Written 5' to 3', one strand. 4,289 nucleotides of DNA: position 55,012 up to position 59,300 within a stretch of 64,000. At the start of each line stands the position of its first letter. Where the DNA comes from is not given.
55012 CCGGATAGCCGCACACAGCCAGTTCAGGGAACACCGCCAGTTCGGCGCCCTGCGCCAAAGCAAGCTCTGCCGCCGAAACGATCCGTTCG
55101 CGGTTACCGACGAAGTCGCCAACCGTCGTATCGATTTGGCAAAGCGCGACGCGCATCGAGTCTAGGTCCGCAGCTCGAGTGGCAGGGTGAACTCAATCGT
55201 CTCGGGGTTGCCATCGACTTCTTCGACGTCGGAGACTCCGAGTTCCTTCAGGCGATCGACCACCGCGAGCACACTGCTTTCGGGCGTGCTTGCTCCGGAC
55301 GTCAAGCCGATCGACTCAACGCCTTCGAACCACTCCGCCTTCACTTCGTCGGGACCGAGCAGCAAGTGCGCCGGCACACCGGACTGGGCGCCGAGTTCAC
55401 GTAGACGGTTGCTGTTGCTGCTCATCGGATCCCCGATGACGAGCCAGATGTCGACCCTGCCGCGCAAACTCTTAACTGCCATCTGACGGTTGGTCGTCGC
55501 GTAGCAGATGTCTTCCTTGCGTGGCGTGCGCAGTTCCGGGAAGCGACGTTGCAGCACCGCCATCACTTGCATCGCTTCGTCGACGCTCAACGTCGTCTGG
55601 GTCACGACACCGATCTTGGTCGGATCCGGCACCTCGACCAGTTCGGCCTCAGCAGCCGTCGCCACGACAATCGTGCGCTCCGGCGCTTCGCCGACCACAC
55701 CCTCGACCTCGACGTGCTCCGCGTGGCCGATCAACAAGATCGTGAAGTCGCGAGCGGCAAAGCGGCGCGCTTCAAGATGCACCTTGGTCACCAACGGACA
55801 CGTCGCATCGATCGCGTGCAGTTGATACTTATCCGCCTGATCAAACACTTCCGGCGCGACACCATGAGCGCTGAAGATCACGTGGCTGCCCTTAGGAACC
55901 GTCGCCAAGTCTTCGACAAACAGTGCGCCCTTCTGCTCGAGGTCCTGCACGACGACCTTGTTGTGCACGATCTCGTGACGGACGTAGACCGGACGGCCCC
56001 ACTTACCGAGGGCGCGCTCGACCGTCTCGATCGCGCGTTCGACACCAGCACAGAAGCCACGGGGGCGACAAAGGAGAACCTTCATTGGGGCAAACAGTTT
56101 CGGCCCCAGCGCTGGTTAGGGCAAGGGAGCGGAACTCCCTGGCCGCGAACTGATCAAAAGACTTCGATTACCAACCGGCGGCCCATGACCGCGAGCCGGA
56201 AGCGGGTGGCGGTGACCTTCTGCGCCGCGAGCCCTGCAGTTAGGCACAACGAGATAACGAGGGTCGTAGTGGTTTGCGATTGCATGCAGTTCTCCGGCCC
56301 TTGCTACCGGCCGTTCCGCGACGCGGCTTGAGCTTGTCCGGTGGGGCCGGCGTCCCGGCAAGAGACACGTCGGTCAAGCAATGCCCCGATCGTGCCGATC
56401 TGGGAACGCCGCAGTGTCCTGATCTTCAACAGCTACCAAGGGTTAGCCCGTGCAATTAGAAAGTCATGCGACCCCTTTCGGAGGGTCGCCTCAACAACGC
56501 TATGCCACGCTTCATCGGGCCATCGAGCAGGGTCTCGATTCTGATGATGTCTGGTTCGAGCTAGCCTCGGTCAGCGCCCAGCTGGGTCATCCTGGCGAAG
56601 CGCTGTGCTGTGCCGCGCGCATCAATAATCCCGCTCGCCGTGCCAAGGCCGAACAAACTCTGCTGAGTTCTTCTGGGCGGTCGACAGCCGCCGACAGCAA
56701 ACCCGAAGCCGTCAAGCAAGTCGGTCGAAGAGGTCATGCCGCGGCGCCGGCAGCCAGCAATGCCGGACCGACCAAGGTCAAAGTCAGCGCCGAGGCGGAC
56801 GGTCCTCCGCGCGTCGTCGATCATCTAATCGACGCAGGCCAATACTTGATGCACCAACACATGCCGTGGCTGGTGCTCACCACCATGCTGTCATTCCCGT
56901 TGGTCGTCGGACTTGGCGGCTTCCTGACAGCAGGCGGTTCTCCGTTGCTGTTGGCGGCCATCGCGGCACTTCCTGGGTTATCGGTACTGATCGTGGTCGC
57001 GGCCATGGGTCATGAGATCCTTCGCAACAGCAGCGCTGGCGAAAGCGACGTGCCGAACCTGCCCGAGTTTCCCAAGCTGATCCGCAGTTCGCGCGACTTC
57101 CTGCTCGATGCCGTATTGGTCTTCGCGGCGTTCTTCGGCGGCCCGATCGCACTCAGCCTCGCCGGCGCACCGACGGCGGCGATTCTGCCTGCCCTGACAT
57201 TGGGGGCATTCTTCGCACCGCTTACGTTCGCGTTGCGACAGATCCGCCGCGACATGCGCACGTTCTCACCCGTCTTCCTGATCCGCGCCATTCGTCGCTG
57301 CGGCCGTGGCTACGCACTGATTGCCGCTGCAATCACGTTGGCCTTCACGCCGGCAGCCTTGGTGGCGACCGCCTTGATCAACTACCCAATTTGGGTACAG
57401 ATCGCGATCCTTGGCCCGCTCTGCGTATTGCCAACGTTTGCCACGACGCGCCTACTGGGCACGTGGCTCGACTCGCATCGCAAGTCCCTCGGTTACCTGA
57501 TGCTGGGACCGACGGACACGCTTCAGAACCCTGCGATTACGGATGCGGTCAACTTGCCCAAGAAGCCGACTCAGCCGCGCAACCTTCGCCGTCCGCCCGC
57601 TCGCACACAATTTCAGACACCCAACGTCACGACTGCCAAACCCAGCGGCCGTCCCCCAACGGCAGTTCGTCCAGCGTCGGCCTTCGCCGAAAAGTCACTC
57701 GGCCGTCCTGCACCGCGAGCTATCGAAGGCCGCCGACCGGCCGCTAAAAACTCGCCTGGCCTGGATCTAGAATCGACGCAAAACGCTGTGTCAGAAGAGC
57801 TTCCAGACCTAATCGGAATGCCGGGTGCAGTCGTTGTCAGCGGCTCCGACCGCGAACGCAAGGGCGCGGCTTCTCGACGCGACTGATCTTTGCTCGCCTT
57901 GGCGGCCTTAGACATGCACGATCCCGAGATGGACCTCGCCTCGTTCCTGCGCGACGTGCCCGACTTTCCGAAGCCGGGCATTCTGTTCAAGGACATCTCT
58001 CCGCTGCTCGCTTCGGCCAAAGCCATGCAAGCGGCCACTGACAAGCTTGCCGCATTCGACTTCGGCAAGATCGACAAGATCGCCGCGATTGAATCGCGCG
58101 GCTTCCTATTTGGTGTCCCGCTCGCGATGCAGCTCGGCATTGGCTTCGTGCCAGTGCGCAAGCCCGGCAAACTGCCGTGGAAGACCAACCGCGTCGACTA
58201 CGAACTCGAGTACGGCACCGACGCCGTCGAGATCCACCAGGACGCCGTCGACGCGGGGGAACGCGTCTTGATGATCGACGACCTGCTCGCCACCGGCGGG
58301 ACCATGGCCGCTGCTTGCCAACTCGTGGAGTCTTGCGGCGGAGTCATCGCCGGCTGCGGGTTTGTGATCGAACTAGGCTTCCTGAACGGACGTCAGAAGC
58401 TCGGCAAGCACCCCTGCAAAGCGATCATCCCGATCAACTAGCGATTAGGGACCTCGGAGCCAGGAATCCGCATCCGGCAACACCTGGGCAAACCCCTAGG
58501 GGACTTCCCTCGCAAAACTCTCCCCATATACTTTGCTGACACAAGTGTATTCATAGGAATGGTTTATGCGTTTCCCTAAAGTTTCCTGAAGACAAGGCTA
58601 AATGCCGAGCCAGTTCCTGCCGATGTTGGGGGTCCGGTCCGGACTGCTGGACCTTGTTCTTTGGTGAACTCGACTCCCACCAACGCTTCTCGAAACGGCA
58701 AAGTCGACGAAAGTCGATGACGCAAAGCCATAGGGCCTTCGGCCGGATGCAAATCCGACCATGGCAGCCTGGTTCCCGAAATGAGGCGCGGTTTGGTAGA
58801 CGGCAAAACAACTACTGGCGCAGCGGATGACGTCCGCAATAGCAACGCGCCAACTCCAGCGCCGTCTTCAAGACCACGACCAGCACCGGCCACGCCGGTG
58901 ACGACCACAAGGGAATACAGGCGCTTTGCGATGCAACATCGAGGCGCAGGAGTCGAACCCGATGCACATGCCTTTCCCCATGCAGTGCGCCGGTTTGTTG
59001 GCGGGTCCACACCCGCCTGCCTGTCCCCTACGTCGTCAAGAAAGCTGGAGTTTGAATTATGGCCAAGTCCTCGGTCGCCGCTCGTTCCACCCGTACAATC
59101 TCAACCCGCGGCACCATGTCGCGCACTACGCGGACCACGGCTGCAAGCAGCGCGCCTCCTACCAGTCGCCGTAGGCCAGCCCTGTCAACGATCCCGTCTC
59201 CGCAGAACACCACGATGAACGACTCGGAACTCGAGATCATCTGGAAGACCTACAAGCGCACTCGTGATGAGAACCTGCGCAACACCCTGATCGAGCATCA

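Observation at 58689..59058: Candidate c-di-GMP-I (GEMM-I) riboswitch in the long leader of the flagellar sigma factor fliA, with a branched P3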

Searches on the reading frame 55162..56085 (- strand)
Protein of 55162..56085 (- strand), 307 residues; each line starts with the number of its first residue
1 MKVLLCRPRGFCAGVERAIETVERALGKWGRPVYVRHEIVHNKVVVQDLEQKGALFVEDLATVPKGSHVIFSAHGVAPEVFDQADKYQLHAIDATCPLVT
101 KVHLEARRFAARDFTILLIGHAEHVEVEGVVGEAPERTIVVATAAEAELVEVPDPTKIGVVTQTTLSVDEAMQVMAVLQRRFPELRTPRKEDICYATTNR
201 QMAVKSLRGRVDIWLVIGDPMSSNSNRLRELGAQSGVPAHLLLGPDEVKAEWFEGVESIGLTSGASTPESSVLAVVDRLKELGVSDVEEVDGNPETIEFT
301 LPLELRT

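Call 5: search_protein_families(library=pfam, proteins=[window:55162-56085:-])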
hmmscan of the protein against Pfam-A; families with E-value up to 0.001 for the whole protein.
window:55162-56085:- (307 aa): 1 family
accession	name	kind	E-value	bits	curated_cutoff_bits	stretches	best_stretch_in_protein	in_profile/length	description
PF02401.23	LYTB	-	1.6e-89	300.2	24.5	1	3-280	1-267/267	LytB protein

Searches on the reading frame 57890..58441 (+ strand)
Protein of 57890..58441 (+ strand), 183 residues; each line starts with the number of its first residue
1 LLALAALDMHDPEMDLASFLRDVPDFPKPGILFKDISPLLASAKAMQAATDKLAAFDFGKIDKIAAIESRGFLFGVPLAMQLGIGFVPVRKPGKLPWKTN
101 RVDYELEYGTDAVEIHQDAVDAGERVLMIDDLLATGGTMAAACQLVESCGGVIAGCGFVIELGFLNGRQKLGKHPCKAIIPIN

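Call 5: search_protein_families(library=pfam, proteins=[window:57890-58441:+])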
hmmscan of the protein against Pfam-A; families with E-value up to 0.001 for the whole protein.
window:57890-58441:+ (183 aa): 1 family
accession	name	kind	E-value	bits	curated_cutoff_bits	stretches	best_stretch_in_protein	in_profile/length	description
PF00156.33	Pribosyltran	-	1.4e-12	47.6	26.3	1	46-160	16-124/158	Phosphoribosyl transferase domain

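Call 8: search_protein_families(library=ncbifam, proteins=[window:57890-58441:+])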
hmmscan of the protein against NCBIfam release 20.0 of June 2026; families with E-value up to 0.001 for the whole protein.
window:57890-58441:+ (183 aa): 20 families
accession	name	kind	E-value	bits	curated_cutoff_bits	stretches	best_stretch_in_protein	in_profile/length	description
NF002636.0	PRK02304.1-5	equivalog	6e-68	227.8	125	1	12-180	5-174/176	adenine phosphoribosyltransferase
NF002633.0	PRK02304.1-2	equivalog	1.3e-61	207.3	224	1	14-180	1-168/172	adenine phosphoribosyltransferase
TIGR01090.1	apt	equivalog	1.2e-60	204.4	185.85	1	17-176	2-163/169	adenine phosphoribosyltransferase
NF002634.0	PRK02304.1-3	equivalog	4.2e-60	202.6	170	1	10-174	4-169/182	adenine phosphoribosyltransferase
NF002632.0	PRK02304.1-1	equivalog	5.1e-55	186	243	1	19-174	14-170/183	adenine phosphoribosyltransferase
NF009211.0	PRK12560.1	equivalog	1e-36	126.5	188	1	15-172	5-163/187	adenine phosphoribosyltransferase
NF006671.0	PRK09219.1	equivalog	1.8e-16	60.2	177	1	54-174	44-168/192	xanthine phosphoribosyltransferase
TIGR01744.1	XPRTase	equivalog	4.7e-14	52.5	164.45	1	46-173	35-167/191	xanthine phosphoribosyltransferase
NF002635.0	PRK02304.1-4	subfamily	5.1e-13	49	146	1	53-163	47-155/188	adenine phosphoribosyltransferase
NF040646.1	HPT_Archaea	equivalog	3.4e-12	46.3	200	1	47-171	41-160/184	hypoxanthine/guanine phosphoribosyltransferase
NF006328.0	PRK08558.1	equivalog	8.8e-09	35.3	184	1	51-163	102-216/238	adenine phosphoribosyltransferase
TIGR01743.1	purR_Bsub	equivalog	2e-07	30.3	258.7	1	55-161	123-232/268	pur operon repressor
NF005592.0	PRK07322.1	subfamily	5.8e-07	29.1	143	1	44-156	36-153/180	adenine phosphoribosyltransferase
NF002095.0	PRK00934.1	equivalog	8.7e-07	28.4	296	1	110-150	191-232/287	ribose-phosphate diphosphokinase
TIGR00336.1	pyrE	equivalog_domain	2.4e-06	27.5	106.8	1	58-171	53-156/173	orotate phosphoribosyltransferase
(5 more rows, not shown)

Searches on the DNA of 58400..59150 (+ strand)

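Call 16: build_rna_model(alignment_id=A1, structure=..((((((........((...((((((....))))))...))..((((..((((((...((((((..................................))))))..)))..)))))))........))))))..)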
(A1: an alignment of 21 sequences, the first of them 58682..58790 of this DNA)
Model R1 built from alignment A1 (21 sequences, 135 columns); structure: as given.
model positions 108; base pairs 30; branch points 1; effective number of sequences 1.07; information 0.59 bits per position. Calibrated on 0.2 Mb of random sequence (short: E-values are rough).
structure used (alignment columns):
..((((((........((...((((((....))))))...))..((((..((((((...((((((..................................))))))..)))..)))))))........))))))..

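Call 17: search_with_rna_model(model_id=R1, sources=[window, L001, L002, L003, L004, L005, L006, L007, L008, L009, L010, L011, L012, L013, L014, L015, L016, L017, L018, L019, L020, L021, L022, L023, L024, L025, L026, L027, L028, L029, L030, L031, L032, L033, L034, L035, L036, L037, L038, L039, L040, L041, L042, L043, L044, L045, L046, L047, L048, L049, L050, L051, L052, L053, L054, L055, L056, L057, L058, L059, L060, L061, L062, L063, L064, L065, L066, L067, L068, L069, L070, L071, L072, L073, L074, L075, L076, L077, L078, L079, L080], max_evalue=0.01, make_alignment=true)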
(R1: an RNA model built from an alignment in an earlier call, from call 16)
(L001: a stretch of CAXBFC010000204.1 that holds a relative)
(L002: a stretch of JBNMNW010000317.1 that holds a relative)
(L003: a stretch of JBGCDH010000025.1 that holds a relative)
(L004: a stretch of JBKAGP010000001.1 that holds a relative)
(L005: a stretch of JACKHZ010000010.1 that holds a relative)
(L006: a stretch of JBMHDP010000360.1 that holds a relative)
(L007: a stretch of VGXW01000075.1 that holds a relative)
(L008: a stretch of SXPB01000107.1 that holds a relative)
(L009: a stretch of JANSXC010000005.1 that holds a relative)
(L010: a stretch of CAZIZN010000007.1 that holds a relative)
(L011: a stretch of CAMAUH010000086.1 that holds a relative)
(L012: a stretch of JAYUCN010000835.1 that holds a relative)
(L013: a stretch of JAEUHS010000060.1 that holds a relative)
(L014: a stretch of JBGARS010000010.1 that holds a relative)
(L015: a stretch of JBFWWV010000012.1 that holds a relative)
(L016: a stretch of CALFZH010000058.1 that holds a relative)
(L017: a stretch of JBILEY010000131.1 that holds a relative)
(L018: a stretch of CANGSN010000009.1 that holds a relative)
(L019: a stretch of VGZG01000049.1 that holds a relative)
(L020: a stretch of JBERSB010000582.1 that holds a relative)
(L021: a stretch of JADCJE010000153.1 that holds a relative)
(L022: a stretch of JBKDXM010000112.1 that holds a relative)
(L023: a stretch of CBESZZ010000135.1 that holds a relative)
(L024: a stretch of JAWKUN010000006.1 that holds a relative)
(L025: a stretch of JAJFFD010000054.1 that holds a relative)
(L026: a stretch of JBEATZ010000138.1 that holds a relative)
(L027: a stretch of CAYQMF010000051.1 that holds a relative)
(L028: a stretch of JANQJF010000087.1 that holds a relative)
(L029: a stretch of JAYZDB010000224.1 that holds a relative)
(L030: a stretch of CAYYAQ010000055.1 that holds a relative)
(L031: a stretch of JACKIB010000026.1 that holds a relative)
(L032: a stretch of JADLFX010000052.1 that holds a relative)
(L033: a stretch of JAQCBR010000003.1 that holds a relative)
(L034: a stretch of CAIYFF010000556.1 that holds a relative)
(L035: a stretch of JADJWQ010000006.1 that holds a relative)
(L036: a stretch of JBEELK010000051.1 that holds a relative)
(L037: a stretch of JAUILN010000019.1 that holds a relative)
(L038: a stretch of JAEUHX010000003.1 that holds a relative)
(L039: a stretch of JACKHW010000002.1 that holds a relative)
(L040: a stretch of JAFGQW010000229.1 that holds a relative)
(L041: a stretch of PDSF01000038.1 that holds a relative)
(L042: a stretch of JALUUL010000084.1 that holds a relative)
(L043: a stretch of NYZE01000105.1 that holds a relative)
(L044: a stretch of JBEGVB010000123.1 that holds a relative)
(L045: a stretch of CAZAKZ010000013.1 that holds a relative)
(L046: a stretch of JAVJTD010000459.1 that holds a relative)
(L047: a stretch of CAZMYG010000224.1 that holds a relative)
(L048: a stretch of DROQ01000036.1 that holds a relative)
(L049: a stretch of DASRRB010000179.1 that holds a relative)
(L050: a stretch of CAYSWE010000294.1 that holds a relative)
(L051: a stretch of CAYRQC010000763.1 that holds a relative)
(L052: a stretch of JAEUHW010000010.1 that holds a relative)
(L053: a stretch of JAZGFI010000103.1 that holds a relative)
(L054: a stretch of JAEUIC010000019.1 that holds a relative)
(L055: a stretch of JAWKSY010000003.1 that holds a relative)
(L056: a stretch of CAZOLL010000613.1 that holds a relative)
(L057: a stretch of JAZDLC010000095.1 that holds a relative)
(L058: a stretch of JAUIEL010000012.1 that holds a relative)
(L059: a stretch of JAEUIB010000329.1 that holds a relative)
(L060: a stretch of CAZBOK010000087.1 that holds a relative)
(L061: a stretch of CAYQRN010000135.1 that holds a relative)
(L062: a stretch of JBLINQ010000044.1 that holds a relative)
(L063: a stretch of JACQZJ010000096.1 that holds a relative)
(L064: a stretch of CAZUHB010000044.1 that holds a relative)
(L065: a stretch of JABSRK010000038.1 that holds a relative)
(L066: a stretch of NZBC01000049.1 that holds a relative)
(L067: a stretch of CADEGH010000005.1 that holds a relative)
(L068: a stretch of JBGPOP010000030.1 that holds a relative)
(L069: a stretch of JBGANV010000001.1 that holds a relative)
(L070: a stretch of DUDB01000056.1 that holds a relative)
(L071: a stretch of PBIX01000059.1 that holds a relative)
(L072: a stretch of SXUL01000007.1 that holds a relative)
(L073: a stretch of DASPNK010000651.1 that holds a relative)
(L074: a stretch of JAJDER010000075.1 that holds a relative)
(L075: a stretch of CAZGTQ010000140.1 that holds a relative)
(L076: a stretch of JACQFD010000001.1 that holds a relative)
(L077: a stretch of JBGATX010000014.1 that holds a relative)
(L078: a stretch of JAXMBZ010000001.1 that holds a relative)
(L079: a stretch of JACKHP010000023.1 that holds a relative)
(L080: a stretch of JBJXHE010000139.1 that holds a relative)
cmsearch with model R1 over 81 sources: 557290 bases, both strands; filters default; matches with E-value up to 0.01: 65.
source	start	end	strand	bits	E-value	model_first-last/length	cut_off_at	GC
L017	2472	2580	+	127.6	4e-33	1-108/108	no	0.62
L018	2439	2547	+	127.6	4e-33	1-108/108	no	0.62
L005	2443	2549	+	127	5.9e-33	1-108/108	no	0.61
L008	2521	2630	+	124.1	3.9e-32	1-108/108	no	0.61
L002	2328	2436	+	123.5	5.8e-32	1-108/108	no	0.58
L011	637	745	+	122.3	1.3e-31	1-108/108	no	0.61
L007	2529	2635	+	122.1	1.4e-31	1-108/108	no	0.6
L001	2456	2564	+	120.7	3.7e-31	1-108/108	no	0.58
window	58682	58790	+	120.7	3.7e-31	1-108/108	no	0.58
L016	2555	2661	+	120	6.1e-31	1-108/108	no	0.62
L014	2523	2631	+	116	8e-30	1-108/108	no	0.61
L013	2499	2607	+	116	8.4e-30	1-108/108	no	0.61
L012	2469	2574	+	112.9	6.2e-29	1-108/108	no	0.61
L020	973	1079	+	111.4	1.7e-28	1-108/108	no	0.66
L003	2358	2462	+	110.7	2.7e-28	1-108/108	no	0.55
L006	2472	2577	+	109.5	5.7e-28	1-108/108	no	0.62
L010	2443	2547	+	109.1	7.4e-28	1-108/108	no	0.59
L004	2444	2553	+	107.8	1.8e-27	1-108/108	no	0.65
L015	2432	2533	+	104.2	1.9e-26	1-108/108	no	0.61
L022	2584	2690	+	102.7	5.1e-26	1-108/108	no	0.67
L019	2638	2742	+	102.6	5.5e-26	1-108/108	no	0.69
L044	2547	2675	+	101.9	8.7e-26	1-108/108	no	0.65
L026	2558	2686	+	99.5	4.2e-25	1-108/108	no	0.66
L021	2620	2726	+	96.4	3.3e-24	1-108/108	no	0.65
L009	2469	2601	+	91.9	6.5e-23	1-108/108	no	0.62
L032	2527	2629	+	89.6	2.9e-22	1-108/108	no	0.66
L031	2594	2696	+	83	2.2e-20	1-108/108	no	0.59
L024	2517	2620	+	78.4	4.5e-19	1-108/108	no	0.63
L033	2683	2785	+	76.5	1.6e-18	1-108/108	no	0.67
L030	2523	2626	+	76.1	2e-18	1-108/108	no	0.6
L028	2461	2563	+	73.5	1.1e-17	1-108/108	no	0.56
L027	2617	2717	+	73.2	1.4e-17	1-108/108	no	0.63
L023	2277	2386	+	70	1.1e-16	1-108/108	no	0.62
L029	1642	1745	+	69.3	1.8e-16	1-108/108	no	0.58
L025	2467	2569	+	65.6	2.1e-15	1-108/108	no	0.58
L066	2660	2763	+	65.2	2.7e-15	1-108/108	no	0.65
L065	2674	2784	+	63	1.1e-14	1-108/108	no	0.64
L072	2684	2785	+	59.2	1.4e-13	1-108/108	no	0.59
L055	2680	2781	+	58.8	1.8e-13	1-108/108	no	0.67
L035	2490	2627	+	56.9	6.4e-13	1-108/108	no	0.73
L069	2658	2764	+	56.6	7.6e-13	1-108/108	no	0.61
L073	2651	2769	+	56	1.1e-12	1-108/108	no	0.67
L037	2536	2656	+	55.7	1.4e-12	1-108/108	no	0.7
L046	2579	2688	+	54.4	3.4e-12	1-108/108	no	0.55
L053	2659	2765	+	52.9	8.6e-12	1-108/108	no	0.58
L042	2131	2252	+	52.6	1.1e-11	1-108/108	no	0.67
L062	2704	2805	+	51.6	2.1e-11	1-108/108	no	0.59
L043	2408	2514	+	49.4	8.7e-11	1-108/108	no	0.64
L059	2651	2754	+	49.3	9.5e-11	1-108/108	no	0.66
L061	2678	2782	+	49.2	9.9e-11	1-108/108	no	0.68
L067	2704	2803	+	48.2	2e-10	1-108/108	no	0.65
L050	874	976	+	48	2.2e-10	1-108/108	no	0.57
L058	2806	2916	+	47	4.3e-10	1-108/108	no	0.68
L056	1626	1730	+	46.7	5.3e-10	1-108/108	no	0.62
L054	2715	2823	+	44.8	1.8e-09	1-108/108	no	0.63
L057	2728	2837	+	44.7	1.9e-09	1-108/108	no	0.58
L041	2355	2447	+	43.8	3.5e-09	1-108/108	no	0.61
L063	2807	2917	+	43.6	4e-09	1-108/108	no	0.68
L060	2757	2863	+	42.7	7.2e-09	1-108/108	no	0.63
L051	362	481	+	42.3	9.5e-09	1-108/108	no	0.65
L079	2636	2733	+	38.7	1e-07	1-108/108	no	0.68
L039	2201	2290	+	37.7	2e-07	1-108/108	no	0.6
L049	2707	2830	+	37.6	2.1e-07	1-108/108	no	0.68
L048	2265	2400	+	34.6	1.5e-06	1-108/108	no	0.54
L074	2672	2774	+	30.3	2.6e-05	1-108/108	no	0.71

Alignment A2: 65 matches aligned to the model, 185 columns, each read 5' to 3' on its own strand. Consensus structure (alignment columns), stored with it:
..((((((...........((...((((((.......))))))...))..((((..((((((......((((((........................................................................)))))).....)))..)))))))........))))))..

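Call 47: search_rna_families(source=window, start=58400, end=59150, threshold=evalue, max_evalue=5)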
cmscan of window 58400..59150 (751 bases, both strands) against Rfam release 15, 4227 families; matches with E-value up to 5: 1.
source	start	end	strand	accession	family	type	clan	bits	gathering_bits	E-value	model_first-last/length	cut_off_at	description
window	58687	58780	+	RF01051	c-di-GMP-I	Cis-reg; riboswitch;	CL00126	66.4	35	9.8e-13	1-87/87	no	c-di-GMP-I riboswitch aptamer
